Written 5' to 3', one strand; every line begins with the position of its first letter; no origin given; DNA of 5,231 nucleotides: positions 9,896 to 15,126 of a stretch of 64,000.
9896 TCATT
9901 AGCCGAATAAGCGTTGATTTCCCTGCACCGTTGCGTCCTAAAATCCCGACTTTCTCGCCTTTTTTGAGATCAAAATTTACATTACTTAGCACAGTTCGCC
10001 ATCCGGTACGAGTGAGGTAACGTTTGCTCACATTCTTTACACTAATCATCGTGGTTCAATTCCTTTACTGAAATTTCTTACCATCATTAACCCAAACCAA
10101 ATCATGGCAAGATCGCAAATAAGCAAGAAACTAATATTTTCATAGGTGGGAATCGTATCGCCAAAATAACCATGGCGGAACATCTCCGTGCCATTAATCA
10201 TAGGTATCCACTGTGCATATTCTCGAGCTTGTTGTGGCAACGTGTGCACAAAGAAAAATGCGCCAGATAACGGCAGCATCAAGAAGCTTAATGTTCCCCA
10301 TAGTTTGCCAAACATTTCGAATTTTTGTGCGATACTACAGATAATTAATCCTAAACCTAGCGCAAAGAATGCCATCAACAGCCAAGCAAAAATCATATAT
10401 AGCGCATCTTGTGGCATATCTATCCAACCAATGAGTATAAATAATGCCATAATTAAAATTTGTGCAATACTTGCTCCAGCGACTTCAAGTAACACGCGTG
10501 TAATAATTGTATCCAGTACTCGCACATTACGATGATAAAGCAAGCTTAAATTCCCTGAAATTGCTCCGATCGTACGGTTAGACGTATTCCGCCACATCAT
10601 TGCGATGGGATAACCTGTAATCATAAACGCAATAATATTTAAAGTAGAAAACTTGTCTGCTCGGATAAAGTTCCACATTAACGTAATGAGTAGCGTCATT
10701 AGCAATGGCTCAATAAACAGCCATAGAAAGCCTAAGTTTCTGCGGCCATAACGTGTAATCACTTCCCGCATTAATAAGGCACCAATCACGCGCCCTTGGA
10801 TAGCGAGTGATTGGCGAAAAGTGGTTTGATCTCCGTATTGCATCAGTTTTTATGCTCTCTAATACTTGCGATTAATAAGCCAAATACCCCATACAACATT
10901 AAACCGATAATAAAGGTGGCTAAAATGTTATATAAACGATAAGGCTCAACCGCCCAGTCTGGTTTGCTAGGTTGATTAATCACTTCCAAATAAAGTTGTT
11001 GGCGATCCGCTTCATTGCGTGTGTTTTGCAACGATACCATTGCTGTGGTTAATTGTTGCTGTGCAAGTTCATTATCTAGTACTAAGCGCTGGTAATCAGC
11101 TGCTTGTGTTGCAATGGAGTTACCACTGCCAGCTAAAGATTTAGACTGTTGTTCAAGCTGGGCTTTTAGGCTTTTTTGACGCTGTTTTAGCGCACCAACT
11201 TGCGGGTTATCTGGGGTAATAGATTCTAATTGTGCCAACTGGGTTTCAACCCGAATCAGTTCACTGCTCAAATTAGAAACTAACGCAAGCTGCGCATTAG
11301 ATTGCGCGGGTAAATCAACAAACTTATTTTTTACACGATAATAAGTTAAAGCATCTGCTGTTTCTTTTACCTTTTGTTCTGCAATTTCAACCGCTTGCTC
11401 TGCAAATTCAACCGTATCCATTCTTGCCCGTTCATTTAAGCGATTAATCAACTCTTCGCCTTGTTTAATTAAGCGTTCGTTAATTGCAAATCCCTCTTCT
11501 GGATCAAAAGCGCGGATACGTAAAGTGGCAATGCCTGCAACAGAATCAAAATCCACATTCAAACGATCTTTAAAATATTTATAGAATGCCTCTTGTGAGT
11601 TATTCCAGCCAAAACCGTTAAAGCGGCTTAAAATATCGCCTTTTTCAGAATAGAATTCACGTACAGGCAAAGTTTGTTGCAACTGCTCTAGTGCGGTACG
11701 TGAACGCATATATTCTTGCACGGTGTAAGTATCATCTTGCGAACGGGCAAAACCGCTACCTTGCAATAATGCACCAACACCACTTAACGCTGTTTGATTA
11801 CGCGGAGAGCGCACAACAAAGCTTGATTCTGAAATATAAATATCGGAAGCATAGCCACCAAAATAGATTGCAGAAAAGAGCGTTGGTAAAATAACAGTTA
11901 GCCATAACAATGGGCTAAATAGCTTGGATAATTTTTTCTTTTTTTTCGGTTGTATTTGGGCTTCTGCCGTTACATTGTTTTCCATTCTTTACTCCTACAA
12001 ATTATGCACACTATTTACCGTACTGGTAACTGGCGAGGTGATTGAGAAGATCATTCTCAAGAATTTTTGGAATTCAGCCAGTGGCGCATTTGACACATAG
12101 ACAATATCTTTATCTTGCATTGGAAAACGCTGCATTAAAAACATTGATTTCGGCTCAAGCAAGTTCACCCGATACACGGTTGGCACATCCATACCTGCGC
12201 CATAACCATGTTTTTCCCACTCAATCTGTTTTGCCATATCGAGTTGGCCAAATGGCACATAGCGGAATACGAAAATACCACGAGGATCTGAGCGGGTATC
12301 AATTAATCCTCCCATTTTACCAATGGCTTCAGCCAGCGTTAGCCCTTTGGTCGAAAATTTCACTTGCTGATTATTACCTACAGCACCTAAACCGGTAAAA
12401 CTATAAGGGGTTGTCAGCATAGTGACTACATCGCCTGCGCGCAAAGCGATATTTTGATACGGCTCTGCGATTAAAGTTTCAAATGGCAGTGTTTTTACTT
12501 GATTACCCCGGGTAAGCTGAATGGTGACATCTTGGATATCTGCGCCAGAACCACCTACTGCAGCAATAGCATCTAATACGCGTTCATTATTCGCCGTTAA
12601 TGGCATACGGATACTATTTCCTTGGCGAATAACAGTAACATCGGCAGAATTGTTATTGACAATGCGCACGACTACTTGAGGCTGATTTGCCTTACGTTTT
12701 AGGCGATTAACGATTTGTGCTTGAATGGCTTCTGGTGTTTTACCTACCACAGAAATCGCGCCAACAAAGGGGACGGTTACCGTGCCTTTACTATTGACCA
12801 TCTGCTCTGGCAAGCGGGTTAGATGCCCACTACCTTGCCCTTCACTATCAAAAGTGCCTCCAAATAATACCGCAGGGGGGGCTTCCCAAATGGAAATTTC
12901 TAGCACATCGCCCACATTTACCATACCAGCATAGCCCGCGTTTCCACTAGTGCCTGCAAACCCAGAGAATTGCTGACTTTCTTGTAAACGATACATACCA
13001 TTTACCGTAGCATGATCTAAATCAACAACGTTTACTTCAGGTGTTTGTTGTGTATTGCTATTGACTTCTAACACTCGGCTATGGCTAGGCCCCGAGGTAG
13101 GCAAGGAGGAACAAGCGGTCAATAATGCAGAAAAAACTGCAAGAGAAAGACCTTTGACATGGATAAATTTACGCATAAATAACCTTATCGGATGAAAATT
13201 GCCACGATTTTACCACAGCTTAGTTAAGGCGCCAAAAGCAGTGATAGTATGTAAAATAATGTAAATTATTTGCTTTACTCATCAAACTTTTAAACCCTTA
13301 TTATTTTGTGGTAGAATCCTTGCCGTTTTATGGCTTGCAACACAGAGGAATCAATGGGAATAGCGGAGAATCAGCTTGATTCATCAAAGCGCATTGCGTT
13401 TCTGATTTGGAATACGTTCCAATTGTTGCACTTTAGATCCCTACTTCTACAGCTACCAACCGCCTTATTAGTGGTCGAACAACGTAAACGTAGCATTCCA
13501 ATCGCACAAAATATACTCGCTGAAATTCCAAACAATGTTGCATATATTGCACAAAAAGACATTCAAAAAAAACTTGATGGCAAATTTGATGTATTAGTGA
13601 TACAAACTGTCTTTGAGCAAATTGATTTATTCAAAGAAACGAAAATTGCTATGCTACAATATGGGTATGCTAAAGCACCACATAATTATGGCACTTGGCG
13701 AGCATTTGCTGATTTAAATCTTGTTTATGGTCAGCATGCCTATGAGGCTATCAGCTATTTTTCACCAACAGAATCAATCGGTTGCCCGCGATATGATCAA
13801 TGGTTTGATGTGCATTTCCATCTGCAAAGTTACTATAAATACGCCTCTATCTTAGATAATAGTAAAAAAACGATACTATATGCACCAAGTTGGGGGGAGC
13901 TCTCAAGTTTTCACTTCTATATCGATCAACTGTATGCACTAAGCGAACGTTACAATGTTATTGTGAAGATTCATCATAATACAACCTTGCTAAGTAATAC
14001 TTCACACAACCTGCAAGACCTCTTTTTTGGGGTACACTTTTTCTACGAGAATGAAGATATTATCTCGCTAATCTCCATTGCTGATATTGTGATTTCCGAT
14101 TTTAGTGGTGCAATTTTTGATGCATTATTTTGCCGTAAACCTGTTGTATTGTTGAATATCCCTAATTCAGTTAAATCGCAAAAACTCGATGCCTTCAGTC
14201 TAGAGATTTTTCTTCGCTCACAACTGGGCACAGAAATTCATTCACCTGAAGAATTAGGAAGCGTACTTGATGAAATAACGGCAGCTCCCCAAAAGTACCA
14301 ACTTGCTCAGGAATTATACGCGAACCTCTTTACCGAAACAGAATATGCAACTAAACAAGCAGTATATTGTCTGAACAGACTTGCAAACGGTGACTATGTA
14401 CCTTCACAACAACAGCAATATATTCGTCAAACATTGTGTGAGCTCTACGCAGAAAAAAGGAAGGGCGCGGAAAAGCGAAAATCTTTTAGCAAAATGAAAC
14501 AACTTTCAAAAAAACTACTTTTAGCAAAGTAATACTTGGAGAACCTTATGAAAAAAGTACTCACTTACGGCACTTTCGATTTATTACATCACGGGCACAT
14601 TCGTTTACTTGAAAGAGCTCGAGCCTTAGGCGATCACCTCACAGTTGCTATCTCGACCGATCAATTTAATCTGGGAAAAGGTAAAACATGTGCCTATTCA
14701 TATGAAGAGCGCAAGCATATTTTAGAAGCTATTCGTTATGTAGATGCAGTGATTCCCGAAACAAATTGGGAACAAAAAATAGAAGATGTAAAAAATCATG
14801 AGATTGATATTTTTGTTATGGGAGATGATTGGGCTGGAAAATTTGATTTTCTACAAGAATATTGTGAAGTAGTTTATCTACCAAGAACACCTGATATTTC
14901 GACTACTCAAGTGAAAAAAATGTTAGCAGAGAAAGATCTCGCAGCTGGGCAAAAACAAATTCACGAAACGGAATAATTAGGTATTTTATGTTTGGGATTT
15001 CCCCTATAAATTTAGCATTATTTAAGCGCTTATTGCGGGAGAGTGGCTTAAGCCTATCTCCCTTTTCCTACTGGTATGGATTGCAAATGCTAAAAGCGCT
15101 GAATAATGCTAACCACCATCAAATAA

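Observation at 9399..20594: Group II capsule locus with a teichoic-acid-like biosynthesis region and an unusual giant polymerase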

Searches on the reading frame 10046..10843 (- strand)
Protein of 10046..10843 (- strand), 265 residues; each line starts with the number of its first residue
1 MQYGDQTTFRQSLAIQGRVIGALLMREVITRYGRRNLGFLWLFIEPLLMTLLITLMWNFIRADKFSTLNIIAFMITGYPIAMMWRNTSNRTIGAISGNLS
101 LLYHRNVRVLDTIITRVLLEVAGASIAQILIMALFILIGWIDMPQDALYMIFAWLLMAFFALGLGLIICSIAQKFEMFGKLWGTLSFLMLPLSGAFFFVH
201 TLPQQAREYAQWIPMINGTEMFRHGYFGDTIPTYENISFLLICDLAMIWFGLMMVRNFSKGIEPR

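Call 4: search_protein_families(library=pfam, proteins=[window:10046-10843:-], max_evalue=0.01)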
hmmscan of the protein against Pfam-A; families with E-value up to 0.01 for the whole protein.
window:10046-10843:- (265 aa): 2 families
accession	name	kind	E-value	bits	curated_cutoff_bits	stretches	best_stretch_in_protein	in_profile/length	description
PF01061.29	ABC2_membrane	-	3.7e-16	59.7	26.9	1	20-227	3-211/211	ABC-2 type transporter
PF12698.13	ABC2_membrane_3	-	0.00031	20.4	31.6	1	123-252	216-346/347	ABC-2 family transporter protein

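Call 5: search_protein_families(library=ncbifam, proteins=[window:10046-10843:-], max_evalue=0.01)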
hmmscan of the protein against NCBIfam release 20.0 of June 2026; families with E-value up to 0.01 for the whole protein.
window:10046-10843:- (265 aa): 4 families
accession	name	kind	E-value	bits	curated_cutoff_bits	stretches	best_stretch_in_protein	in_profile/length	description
NF050053.1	CapPschTportKpsM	equivalog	3.1e-27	96.1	300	1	19-254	4-246/257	capsule polysaccharide transporter KpsM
NF011723.0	PRK15176.1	equivalog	8.9e-08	32.2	297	1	19-238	20-239/264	Vi polysaccharide ABC transporter inner membrane protein VexB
TIGR01247.1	drrB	subfamily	1.5e-05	24.8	223.05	1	111-255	91-234/236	daunorubicin resistance ABC transporter membrane protein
TIGR01291.1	nodJ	subfamily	0.00025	20.7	206.65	1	99-244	91-235/253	ABC-2 type transporter, NodJ family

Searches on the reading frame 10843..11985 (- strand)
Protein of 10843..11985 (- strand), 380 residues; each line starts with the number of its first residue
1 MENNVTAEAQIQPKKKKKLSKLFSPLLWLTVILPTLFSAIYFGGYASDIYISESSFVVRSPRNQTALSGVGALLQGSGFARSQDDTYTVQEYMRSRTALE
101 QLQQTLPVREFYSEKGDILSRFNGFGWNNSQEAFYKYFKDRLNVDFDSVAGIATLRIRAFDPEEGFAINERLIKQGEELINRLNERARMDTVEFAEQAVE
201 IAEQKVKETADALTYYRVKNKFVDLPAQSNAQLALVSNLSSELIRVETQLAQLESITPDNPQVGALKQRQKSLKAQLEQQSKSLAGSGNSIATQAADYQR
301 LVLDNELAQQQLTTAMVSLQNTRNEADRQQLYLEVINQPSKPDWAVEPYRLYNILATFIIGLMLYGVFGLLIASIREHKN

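Call 4: search_protein_families(library=pfam, proteins=[window:10843-11985:-], max_evalue=0.01)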
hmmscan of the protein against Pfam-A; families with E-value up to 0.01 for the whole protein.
window:10843-11985:- (380 aa): 0 families

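Call 5: search_protein_families(library=ncbifam, proteins=[window:10843-11985:-], max_evalue=0.01)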
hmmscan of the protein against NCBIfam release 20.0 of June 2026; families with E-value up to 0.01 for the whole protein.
window:10843-11985:- (380 aa): 3 families
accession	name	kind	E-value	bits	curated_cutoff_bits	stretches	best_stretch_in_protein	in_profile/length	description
TIGR01010.1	BexC_CtrB_KpsE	subfamily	1.9e-162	540.4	437.5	1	24-380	4-362/362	polysaccharide export inner-membrane protein, BexC/CtrB/KpsE family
NF011725.0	PRK15178.1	equivalog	5.1e-16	58.8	905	1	16-372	78-427/434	Vi polysaccharide ABC transporter inner membrane protein VexD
TIGR03017.1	EpsF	equivalog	3.4e-06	26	422.75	1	233-372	281-418/444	chain length determinant protein EpsF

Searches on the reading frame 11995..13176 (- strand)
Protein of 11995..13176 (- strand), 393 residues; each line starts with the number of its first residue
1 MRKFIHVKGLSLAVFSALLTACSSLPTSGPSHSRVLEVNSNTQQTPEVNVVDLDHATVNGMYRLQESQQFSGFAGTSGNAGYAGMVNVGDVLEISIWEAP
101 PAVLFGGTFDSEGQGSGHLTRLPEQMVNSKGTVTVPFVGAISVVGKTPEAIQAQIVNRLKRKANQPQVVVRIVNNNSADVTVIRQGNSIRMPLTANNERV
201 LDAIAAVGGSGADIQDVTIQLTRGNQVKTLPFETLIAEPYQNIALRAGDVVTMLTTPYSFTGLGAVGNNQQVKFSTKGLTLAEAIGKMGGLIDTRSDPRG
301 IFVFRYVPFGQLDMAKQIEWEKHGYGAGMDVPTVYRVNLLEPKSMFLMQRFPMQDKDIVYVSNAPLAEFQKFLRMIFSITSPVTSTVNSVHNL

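Call 4: search_protein_families(library=pfam, proteins=[window:11995-13176:-], max_evalue=0.01)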
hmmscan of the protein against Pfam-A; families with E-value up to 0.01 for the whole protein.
window:11995-13176:- (393 aa): 3 families
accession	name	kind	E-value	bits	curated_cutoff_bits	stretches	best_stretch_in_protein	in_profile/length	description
PF22461.2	SLBB_2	-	3.5e-17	62.7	27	1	263-361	6-79/79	SLBB domain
PF02563.21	Poly_export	-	6.5e-16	58.7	28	1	85-172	8-76/77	Polysaccharide biosynthesis/export protein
PF10531.15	SLBB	-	0.00032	20.9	27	0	277-305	18-45/55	SLBB domain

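Call 5: search_protein_families(library=ncbifam, proteins=[window:11995-13176:-], max_evalue=0.01)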
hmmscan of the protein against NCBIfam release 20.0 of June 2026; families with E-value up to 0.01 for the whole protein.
window:11995-13176:- (393 aa): 5 families
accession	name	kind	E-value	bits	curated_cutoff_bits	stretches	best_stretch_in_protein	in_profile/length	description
NF011658.0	PRK15078.1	subfamily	1.4e-38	132.7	333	1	7-388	6-371/380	polysaccharide export protein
NF011722.0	PRK15175.1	equivalog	1.5e-23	83.2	456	1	86-373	72-341/355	Vi polysaccharide ABC transporter protein VexA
TIGR03028.1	EpsE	equivalog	1.1e-14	54.4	262.65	1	125-309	24-212/239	polysaccharide export protein EpsE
TIGR03027.2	pepcterm_export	equivalog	2.6e-10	40.3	180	1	126-253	26-164/169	XrtA/PEP-CTERM system exopolysaccharide export protein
NF041843.1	EpsY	equivalog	3.8e-07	29.5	320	1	125-228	75-178/211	exopolysaccharide export protein EpsY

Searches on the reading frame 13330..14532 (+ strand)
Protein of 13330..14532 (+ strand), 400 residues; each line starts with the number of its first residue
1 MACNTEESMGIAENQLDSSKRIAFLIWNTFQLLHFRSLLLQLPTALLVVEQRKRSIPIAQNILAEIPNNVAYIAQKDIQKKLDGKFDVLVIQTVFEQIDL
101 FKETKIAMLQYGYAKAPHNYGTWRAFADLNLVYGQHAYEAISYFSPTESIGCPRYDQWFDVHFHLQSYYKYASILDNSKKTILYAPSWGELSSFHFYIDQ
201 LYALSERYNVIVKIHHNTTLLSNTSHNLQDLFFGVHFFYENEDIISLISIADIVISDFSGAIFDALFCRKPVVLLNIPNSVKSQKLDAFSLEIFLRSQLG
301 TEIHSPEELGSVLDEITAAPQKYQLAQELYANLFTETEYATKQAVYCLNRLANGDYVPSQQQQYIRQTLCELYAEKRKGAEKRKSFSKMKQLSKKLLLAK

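Call 4: search_protein_families(library=pfam, proteins=[window:13330-14532:+], max_evalue=0.01)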
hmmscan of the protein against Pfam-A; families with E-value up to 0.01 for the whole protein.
window:13330-14532:+ (400 aa): 3 families
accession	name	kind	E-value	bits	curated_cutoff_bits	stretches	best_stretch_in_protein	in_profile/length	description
PF04464.20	Glyphos_transf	-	3.8e-11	43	22.1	1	149-334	162-349/367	CDP-Glycerol:Poly(glycerophosphate) glycerophosphotransferase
PF02350.25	Epimerase_2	-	0.0059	15.9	30.6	1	197-275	203-284/347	UDP-N-acetylglucosamine 2-epimerase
PF01475.25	FUR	-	0.0085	16.7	23.1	0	61-106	12-58/121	Ferric uptake regulator family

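Call 5: search_protein_families(library=ncbifam, proteins=[window:13330-14532:+], max_evalue=0.01)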
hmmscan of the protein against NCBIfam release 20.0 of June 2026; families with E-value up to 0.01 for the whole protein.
window:13330-14532:+ (400 aa): 3 families
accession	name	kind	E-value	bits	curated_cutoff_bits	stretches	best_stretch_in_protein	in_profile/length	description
NF041712.1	techglyph_taseTarF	equivalog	3.8e-07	29.5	550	1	174-339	207-375/388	teichoic acid glycerol-phosphate transferase TarF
NF041713.1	Tar_polymTarL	equivalog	3.4e-05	22.7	1000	1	150-274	357-489/562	teichoic acid ribitol-phosphate polymerase TarL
NF009102.0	PRK12446.1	equivalog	0.0021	17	339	1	228-288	230-293/352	undecaprenyldiphospho-muramoylpentapeptide beta-N-acetylglucosaminyltransferase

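Call 56: search_solved_structures(query=window:13354-14532:+, max_evalue=1)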
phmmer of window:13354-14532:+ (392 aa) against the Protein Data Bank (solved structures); distinct sequences matched with E-value up to 1: 2.
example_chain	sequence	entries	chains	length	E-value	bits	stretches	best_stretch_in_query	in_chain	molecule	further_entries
2fe3_A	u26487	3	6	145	0.00083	21.8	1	43-113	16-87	Peroxide operon regulator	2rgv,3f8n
8va1_A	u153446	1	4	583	0.0024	20.3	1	142-266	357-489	Teichoic acid ribitol-phosphate polymerase TarL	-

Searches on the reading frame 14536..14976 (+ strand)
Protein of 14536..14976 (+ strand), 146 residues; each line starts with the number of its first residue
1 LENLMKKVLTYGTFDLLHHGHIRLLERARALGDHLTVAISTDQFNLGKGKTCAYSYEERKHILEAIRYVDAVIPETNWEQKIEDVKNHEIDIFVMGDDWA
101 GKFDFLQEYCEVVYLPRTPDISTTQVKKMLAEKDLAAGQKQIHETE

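Call 4: search_protein_families(library=pfam, proteins=[window:14536-14976:+], max_evalue=0.01)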
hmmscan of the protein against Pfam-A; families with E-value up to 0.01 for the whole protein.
window:14536-14976:+ (146 aa): 4 families
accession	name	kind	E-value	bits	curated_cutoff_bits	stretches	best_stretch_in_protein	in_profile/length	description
PF01467.32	CTP_transf_like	-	3.8e-24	85.8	21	1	9-128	1-132/133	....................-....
PF06574.18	FAD_syn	-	0.00049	20.4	27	1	4-39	5-40/158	FAD synthetase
PF21194.3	TadZ-like_ARD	-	0.00068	20.4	27.4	1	74-128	34-88/108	TadZ-like, receiver domain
PF02569.21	Pantoate_ligase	-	0.0089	15.6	20.7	0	12-42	27-57/268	Pantoate-beta-alanine ligase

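Call 5: search_protein_families(library=ncbifam, proteins=[window:14536-14976:+], max_evalue=0.01)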
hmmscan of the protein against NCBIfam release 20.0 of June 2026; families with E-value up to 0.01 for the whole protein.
window:14536-14976:+ (146 aa): 18 families
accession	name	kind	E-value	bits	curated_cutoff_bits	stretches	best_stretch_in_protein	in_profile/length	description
TIGR01518.1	g3p_cytidyltrns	equivalog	4.4e-58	194.8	165.4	1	8-129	1-124/125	glycerol-3-phosphate cytidylyltransferase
TIGR00125.1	cyt_tran_rel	domain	6e-19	68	27.7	1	8-70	2-63/65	adenylyltransferase/cytidyltransferase family protein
TIGR02199.1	rfaE_dom_II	equivalog_domain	1.1e-17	64.2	181.5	1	6-126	12-138/144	D-glycero-beta-D-manno-heptose 1-phosphate adenylyltransferase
NF008454.0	PRK11316.1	equivalog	5e-14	51.8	521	1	7-130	342-471/475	bifunctional D-glycero-beta-D-manno-heptose-7-phosphate kinase/D-glycero-beta-D-manno-heptose 1-phosphate adenylyltransferase HldE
NF001985.0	PRK00777.1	subfamily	1.6e-12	47.8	104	1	4-78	3-75/157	pantetheine-phosphate adenylyltransferase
NF002250.0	PRK01170.1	subfamily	8.3e-08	32.1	489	1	7-65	2-59/322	bifunctional pantetheine-phosphate adenylyltransferase/NTP phosphatase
TIGR01510.1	coaD_prev_kdtB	equivalog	9.8e-08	32.2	103.3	1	9-96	3-86/155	pantetheine-phosphate adenylyltransferase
NF041124.1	CoaD_Thcocales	equivalog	0.00014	21.8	290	1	5-49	4-48/156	phosphopantetheine adenylyltransferase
NF005518.0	PRK07143.1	equivalog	0.00016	21.2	232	1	5-100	15-120/281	hypothetical protein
NF004163.0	PRK05627.1-6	equivalog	0.00053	19.2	315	0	7-38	18-49/313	bifunctional riboflavin kinase/FAD synthetase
NF045965.1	RibF_rel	equivalog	0.00056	19.4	200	1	4-99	11-121/279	FAD synthase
NF004159.0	PRK05627.1-2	equivalog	0.00057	19.1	306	1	6-39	16-49/326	bifunctional riboflavin kinase/FAD synthetase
TIGR01526.1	nadR_NMN_Atrans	equivalog_domain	0.00078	18.8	341.15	1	9-45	5-40/325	nicotinamide-nucleotide adenylyltransferase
NF004162.0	PRK05627.1-5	equivalog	0.0012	18.4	241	1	6-72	14-83/304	bifunctional riboflavin kinase/FAD synthetase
NF004160.0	PRK05627.1-3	equivalog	0.0017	17.1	295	0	3-35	13-45/325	bifunctional riboflavin kinase/FAD synthetase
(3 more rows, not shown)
